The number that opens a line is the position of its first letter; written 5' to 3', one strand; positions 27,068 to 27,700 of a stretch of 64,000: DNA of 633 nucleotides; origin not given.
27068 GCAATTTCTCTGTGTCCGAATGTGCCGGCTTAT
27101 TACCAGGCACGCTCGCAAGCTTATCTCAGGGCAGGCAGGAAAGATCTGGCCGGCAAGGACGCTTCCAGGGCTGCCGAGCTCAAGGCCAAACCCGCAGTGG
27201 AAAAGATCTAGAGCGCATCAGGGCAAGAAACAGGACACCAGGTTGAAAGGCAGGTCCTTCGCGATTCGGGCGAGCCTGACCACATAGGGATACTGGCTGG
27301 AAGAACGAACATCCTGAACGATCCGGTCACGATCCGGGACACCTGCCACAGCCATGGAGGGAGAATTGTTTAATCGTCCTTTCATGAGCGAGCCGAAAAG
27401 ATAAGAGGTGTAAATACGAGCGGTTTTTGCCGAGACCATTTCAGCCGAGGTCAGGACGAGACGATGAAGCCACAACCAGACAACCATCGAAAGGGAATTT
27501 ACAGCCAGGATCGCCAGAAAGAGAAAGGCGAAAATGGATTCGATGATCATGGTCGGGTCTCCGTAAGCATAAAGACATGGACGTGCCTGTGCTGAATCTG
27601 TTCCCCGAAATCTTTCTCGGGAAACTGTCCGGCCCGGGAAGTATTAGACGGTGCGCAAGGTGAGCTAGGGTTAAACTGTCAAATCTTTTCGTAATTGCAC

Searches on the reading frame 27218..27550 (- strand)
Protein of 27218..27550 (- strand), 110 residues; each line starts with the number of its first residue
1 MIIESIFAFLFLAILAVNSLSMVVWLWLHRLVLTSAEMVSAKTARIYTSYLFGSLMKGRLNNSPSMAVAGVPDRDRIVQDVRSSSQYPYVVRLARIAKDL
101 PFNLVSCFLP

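Call 3: search_protein_families(library=pfam, proteins=[window:27218-27550:-], max_evalue=1)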
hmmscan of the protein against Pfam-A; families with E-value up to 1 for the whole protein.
window:27218-27550:- (110 aa): 0 families

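Call 4: search_protein_families(library=ncbifam, proteins=[window:27218-27550:-], max_evalue=1)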
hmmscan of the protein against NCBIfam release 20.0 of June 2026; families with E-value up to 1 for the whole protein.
window:27218-27550:- (110 aa): 0 families

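Call 6: search_protein_families(library=padloc, proteins=[window:27218-27550:-], max_evalue=1)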
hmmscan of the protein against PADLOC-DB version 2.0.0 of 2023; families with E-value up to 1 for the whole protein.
window:27218-27550:- (110 aa): 0 families

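Call 7: search_protein_families(library=phrogs, proteins=[window:27218-27550:-], max_evalue=1)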
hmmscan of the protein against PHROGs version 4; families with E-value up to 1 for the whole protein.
window:27218-27550:- (110 aa): 1 family
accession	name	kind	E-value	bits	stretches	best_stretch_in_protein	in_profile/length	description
phrog_32736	-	unknown function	0.076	14.3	1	13-57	15-58/79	-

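Call 22: find_homologous_proteins(query=A2, max_evalue=0.001)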
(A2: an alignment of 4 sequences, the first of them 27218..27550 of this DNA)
Query A2 (4 sequences) (110 aa, profile of the alignment): 5 proteins with E <= 0.001 among 1134 candidates.
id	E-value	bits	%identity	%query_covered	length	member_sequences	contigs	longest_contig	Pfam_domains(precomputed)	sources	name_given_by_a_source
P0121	3.0e-55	203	51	75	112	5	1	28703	-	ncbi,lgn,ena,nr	ncbi:MAG: hypothetical protein KC777_23050 [Cyanobacteria bacterium HKST-UBA02]|nr:hypothetical prot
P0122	3.9e-55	203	83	99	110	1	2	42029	-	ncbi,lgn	ncbi:MAG: hypothetical protein AB7W16_17740 [Candidatus Obscuribacterales bacterium]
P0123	4.9e-55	202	97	100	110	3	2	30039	-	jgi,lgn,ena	-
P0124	8.7e-54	198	85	100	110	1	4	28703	-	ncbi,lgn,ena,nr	ncbi:MAG: hypothetical protein KC777_23085 [Cyanobacteria bacterium HKST-UBA02]|nr:hypothetical prot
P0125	3.6e-52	193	88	100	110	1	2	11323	-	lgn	-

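Call 102: find_encoding_contigs(protein=P0123, flank=10000, max_places=4)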
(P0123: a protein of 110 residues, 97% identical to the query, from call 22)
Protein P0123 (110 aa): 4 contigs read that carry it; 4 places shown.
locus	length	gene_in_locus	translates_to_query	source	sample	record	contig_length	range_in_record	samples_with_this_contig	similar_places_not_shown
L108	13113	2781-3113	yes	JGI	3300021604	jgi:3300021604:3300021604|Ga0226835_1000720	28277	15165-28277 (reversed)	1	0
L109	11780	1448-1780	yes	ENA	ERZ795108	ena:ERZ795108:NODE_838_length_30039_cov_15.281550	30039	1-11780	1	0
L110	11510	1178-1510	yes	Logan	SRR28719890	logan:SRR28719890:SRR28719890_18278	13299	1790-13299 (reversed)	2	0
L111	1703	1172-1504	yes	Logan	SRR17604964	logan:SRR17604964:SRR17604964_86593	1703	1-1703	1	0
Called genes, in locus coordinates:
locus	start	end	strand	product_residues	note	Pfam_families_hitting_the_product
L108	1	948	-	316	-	?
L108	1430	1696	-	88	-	-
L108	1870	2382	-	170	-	-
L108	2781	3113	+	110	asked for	-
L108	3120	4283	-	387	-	-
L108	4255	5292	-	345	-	PF01112:Asparaginase_2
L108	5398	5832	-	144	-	-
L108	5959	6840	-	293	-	-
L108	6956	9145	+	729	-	PF02897:Peptidase_S9_N, PF00326:Peptidase_S9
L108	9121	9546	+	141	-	-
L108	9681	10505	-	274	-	-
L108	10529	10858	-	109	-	PF00085:Thioredoxin, PF00578:AhpC-TSA, PF13098:Thioredoxin_2, PF13905:Thioredoxin_8 (faint)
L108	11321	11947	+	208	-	-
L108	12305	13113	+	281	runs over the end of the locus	PF00702:Hydrolase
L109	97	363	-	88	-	-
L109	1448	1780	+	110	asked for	-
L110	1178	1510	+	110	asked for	-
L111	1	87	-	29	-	?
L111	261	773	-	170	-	-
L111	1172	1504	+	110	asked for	-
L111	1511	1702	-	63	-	?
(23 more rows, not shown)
